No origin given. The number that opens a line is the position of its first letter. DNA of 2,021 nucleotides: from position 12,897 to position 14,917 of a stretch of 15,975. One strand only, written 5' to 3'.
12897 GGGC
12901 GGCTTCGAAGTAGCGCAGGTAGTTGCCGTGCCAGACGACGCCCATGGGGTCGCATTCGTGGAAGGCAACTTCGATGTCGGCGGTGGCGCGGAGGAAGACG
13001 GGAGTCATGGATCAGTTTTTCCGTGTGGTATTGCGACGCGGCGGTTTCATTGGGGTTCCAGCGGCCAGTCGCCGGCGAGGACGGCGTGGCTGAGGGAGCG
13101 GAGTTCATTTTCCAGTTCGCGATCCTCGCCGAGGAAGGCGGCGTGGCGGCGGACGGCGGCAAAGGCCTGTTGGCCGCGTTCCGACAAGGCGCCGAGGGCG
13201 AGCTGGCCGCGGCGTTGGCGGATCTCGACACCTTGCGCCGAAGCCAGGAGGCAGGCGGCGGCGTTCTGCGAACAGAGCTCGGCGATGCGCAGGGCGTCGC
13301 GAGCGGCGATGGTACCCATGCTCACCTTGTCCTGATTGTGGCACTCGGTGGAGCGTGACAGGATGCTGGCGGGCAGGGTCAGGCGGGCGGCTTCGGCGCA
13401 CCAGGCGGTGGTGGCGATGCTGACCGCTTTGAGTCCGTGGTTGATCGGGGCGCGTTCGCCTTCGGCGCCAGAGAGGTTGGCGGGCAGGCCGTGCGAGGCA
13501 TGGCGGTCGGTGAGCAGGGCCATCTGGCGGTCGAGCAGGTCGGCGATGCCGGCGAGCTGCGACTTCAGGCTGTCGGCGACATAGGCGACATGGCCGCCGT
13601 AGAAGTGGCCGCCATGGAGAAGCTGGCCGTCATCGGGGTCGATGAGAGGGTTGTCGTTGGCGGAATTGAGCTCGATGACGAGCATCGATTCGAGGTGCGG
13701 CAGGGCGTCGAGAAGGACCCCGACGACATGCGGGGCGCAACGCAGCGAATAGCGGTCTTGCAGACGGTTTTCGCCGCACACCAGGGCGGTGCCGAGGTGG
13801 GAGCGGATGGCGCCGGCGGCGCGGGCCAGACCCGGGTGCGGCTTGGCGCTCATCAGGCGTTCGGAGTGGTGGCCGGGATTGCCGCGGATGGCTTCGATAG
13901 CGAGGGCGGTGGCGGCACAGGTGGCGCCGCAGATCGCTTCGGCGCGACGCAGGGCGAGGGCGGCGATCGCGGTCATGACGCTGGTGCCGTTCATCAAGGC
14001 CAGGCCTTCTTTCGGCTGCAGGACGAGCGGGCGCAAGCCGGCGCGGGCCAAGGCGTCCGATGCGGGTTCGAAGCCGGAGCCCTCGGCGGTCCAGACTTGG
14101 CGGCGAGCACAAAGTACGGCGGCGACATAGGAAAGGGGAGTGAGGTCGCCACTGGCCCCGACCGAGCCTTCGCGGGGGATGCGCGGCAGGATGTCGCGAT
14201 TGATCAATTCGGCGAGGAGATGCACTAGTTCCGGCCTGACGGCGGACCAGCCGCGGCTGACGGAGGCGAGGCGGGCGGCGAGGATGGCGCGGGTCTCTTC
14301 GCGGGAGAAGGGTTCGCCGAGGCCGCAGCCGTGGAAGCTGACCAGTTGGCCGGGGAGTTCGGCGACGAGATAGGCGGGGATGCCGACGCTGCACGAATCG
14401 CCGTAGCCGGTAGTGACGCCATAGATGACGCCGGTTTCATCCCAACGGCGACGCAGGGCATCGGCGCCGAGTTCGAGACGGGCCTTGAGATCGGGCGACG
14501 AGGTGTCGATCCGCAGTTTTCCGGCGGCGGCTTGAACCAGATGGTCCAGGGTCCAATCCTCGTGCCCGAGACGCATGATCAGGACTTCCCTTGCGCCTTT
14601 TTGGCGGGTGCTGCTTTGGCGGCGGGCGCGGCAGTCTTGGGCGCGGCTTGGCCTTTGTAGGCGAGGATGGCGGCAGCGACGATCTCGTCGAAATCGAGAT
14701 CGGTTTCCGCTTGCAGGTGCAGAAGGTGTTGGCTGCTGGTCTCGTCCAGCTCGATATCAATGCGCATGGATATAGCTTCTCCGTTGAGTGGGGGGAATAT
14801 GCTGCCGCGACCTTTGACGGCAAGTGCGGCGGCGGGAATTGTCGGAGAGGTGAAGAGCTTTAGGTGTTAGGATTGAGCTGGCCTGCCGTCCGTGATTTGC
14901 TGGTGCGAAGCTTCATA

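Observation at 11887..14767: Orphan RHH / ammonia-lyase / hotdog-thioesterase / LolA-like operon resembling the starter-and-export part of aryl-polyene or flexirubin clusters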

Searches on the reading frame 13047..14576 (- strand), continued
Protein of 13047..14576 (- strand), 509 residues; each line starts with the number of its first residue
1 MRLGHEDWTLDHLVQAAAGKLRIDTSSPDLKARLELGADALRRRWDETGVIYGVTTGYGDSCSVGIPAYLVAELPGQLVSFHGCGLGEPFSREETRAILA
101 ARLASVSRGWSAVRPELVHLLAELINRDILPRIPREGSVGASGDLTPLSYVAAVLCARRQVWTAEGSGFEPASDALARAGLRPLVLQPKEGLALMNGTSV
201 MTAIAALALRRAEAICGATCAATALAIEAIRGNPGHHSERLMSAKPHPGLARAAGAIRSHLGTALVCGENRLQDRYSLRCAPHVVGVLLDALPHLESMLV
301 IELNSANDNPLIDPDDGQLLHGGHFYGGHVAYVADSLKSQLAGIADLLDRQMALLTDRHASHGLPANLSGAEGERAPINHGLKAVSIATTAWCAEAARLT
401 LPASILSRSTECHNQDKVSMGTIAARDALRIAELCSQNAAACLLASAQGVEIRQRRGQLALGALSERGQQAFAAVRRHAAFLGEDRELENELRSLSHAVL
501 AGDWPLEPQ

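Call 71: find_encoding_contigs(protein=P0137, flank=10000, max_places=4)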
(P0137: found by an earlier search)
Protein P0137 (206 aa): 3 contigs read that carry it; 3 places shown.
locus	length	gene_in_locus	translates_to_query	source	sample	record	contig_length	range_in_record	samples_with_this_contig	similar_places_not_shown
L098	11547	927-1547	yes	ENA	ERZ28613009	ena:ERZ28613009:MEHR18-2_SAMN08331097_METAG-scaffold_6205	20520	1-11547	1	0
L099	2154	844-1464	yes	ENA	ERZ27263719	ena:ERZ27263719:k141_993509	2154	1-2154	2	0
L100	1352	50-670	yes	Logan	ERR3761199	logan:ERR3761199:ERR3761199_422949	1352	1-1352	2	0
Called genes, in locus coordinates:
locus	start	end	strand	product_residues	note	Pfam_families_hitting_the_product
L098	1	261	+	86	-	?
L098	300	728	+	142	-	PF13279:4HBT_2, PF03061:4HBT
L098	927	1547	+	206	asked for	PF19574:LolA_3, PF03548:LolA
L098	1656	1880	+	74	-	PF09720:Unstab_antitox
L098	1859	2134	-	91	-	-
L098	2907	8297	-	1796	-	PF12458:DUF3686, PF25472:DUF7902, PF07728:AAA_5 (faint), PF13401:AAA_22 (faint)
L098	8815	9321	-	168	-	-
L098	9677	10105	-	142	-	PF01850:PIN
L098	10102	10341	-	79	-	PF22513:FitA-like_RHH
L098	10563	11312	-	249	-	-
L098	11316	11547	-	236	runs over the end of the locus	PF00669:Flagellin_N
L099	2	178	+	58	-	?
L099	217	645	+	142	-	PF13279:4HBT_2, PF03061:4HBT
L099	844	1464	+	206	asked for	PF19574:LolA_3, PF03548:LolA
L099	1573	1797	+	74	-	PF09720:Unstab_antitox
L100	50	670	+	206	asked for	PF19574:LolA_3, PF03548:LolA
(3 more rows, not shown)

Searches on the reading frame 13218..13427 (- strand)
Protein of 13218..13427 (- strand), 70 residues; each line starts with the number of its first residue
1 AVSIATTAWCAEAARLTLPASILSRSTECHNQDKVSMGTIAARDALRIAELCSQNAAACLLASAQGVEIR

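Call 28: search_solved_structures(query=window:13218-13427:-, max_evalue=0.01, show_alignments=5)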
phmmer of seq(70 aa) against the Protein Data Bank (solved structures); distinct sequences matched with E-value up to 0.01: 13.
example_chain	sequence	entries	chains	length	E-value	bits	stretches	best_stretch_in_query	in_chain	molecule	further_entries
2o6y_A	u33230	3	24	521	0.00011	25.6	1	4-70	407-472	Putative histidine ammonia-lyase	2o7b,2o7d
2o78_A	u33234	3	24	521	0.00011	25.6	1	4-70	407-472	Putative histidine ammonia-lyase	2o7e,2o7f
2qve_A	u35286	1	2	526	0.0012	22.4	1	7-69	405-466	Tyrosine Aminomutase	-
3kdy_A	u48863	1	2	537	0.0012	22.4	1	7-69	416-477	Histidine ammonia-lyase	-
3kdz_A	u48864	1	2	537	0.0012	22.3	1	7-69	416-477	Histidine ammonia-lyase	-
2rjr_A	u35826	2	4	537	0.0012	22.3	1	7-69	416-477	Tyrosine aminomutase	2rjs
2ohy_A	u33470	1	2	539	0.0012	22.3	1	7-69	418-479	Tyrosine aminomutase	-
9pkj_A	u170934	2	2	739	0.0019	21.8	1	3-70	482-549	Phenylalanine ammonia-lyase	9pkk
9pkh_A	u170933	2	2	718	0.0019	21.7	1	3-70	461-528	Phenylalanine ammonia-lyase | Phenylalanine ammonia-lyase from Joinvillea ascendens in complex with tyrosine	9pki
6v6h_A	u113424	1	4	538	0.003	21.2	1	13-69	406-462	Histidine ammonia-lyase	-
6at7_A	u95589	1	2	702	0.0073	19.9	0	3-70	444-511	Phenylalanine ammonia-lyase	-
1w27_A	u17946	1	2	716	0.0087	19.7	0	3-70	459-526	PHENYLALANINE AMMONIA-LYASE 1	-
6f6t_A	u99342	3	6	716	0.0087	19.7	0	3-70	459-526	Phenylalanine ammonia-lyase 1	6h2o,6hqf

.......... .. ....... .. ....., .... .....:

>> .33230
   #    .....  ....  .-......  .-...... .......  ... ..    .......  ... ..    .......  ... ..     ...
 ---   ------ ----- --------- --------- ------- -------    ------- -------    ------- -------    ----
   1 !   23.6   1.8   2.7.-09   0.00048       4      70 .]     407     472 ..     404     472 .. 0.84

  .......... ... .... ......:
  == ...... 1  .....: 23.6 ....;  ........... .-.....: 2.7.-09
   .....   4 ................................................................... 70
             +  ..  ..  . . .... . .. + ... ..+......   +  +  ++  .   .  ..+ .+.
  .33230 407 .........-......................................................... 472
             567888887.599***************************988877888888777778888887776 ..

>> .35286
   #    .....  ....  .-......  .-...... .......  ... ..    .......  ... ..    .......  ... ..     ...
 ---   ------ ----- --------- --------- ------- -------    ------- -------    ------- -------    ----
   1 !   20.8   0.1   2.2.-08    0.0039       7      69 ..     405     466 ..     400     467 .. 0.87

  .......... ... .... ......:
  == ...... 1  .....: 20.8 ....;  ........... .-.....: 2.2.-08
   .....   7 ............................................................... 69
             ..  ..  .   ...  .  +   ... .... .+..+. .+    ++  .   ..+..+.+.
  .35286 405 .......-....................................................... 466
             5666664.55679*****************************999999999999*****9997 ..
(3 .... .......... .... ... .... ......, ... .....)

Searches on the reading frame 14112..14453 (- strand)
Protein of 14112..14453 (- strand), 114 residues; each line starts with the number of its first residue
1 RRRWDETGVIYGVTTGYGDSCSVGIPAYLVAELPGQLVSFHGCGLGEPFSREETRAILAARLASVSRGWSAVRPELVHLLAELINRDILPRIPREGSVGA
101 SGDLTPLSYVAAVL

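Call 29: search_solved_structures(query=window:14112-14453:-, max_evalue=0.01, show_alignments=5)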
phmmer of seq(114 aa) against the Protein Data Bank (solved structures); distinct sequences matched with E-value up to 0.01: 39.
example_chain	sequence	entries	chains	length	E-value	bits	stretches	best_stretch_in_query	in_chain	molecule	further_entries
2qve_A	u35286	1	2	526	1.6e-21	80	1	9-114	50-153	Tyrosine Aminomutase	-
2rjr_A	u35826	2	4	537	1.7e-21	79.9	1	9-114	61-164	Tyrosine aminomutase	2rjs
2ohy_A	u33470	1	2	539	1.7e-21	79.9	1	9-114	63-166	Tyrosine aminomutase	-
3kdz_A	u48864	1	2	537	5.9e-21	78.2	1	9-114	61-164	Histidine ammonia-lyase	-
3kdy_A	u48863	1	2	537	6.3e-21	78.1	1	9-114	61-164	Histidine ammonia-lyase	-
1gk2_A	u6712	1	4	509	7.4e-20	74.6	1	9-114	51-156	HISTIDINE AMMONIA-LYASE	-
1eb4_A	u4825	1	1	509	8.6e-20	74.4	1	9-114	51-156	HISTIDINE AMMONIA-LYASE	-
1gkj_A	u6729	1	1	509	8.7e-20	74.4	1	9-114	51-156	HISTIDINE AMMONIA-LYASE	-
1gkm_B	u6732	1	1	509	8.8e-20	74.4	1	9-114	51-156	Histidine ammonia-lyase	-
7tqr_A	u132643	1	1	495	7.5e-19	71.4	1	9-111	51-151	Probable histidine ammonia-lyase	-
1gk3_A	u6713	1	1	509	1.2e-18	70.7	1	9-114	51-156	HISTIDINE AMMONIA-LYASE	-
1b8f_A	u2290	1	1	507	9.3e-16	61.4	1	9-114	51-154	Histidine ammonia-lyase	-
9eq5_A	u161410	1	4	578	4.3e-15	59.3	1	10-111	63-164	Histidine ammonia-lyase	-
6v6h_A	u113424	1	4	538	3.1e-14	56.5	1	8-111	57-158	Histidine ammonia-lyase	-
4baa_A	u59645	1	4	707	1e-12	51.6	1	2-114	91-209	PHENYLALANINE AMMONIA-LYASE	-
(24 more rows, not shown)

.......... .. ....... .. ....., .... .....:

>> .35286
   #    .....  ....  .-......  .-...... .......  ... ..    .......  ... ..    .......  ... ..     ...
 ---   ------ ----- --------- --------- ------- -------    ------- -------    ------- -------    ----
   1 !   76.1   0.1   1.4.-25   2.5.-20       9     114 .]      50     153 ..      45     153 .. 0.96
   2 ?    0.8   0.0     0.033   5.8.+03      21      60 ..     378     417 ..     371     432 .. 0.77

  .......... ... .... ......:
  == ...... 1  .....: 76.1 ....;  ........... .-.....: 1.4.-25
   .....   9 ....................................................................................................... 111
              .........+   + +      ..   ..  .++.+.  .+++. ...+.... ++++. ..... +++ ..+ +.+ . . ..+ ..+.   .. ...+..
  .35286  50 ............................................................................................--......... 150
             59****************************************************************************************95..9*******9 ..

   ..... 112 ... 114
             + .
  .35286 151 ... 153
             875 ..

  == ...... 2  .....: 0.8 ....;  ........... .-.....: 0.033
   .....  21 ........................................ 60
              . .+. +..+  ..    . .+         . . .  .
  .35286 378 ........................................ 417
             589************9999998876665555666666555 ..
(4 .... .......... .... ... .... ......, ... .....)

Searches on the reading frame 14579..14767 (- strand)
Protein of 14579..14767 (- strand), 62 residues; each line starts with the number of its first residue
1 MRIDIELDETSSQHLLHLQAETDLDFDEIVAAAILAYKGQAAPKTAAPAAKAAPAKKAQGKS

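Call 4: search_protein_families(library=pfam, proteins=[window:14579-14767:-], max_evalue=0.01)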
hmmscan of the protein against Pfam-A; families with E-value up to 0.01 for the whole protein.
window:14579-14767:- (62 aa): 0 families

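Call 7: search_protein_families(library=ncbifam, proteins=[window:14579-14767:-], max_evalue=0.01)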
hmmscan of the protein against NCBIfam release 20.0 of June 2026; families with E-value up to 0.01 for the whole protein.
window:14579-14767:- (62 aa): 0 families

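Call 22: search_protein_families(library=pfam, proteins=[window:14579-14767:-], max_evalue=10)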
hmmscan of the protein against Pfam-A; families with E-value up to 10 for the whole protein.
window:14579-14767:- (62 aa): 1 family
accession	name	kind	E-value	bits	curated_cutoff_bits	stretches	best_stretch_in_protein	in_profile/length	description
PF00428.24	Ribosomal_60s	-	0.029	15.3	28.1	1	21-60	30-70/88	60s Acidic ribosomal protein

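Call 57: predict_structure(protein=window:14579-14767:-)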
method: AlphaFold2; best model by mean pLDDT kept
length: 62 residues; sequences in the alignment: 1
mean_pLDDT: 70.4   pTM: 0.41
mean pLDDT of the five models: 70.4, 69.3, 64.1, 59.6, 59.3
residues with pLDDT >= 90: 0; 70-90: 36; 50-70: 17; < 50: 9
segments of 3 or more residues with pLDDT < 50: 45-48, 52-54
pLDDT, mean of each block of 10 residues (from residue 1): 76 85 85 76 51 52 51
secondary structure, 60 per line:
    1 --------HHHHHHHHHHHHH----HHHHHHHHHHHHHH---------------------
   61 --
elements in order: H9-21 H26-39

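Call 59: fold_search(model_id=the predicted structure, library=pdb)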
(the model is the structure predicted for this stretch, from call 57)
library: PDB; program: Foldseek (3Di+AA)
matches with E <= 10: 3; with E <= 0.001: 0
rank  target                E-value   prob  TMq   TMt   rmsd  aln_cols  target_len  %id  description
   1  6gyg_B                2.2e+00  0.28  0.49  0.50   3.1        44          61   20  X-ray structure of the apo form of the establishement gene regulator Reg576 of the G+ plasmid p576 (released 2018-10-17)
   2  4d8j_A                4.3e+00  0.16  0.47  0.22   2.7        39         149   18  Structure of E. coli MatP-mats complex (released 2012-11-21)
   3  5kko_B                8.3e+00  0.04  0.35  0.39   6.8        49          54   14  A 1.55A X-Ray Structure from Vibrio cholerae O1 biovar El Tor of a Hypothetical Protein (released 2016-09-21)

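Call 67: search_protein_families(library=padloc, proteins=[window:14579-14767:-], max_evalue=0.001)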
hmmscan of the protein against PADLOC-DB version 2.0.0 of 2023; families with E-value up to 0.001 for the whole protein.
window:14579-14767:- (62 aa): 0 families

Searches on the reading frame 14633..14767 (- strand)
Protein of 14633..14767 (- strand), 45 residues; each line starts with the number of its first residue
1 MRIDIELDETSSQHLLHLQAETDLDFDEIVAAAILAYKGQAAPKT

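Call 45: search_protein_representatives(protein=window:14633-14767:-)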
Query: 45 residues. Proteins with E-value up to 0.001 (for the whole library): 1; up to 1e-10: 1; up to 1e-30: 0. The best 1 are listed.
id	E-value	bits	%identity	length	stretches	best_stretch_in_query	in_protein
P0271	1.3e-15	70.7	90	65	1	1-42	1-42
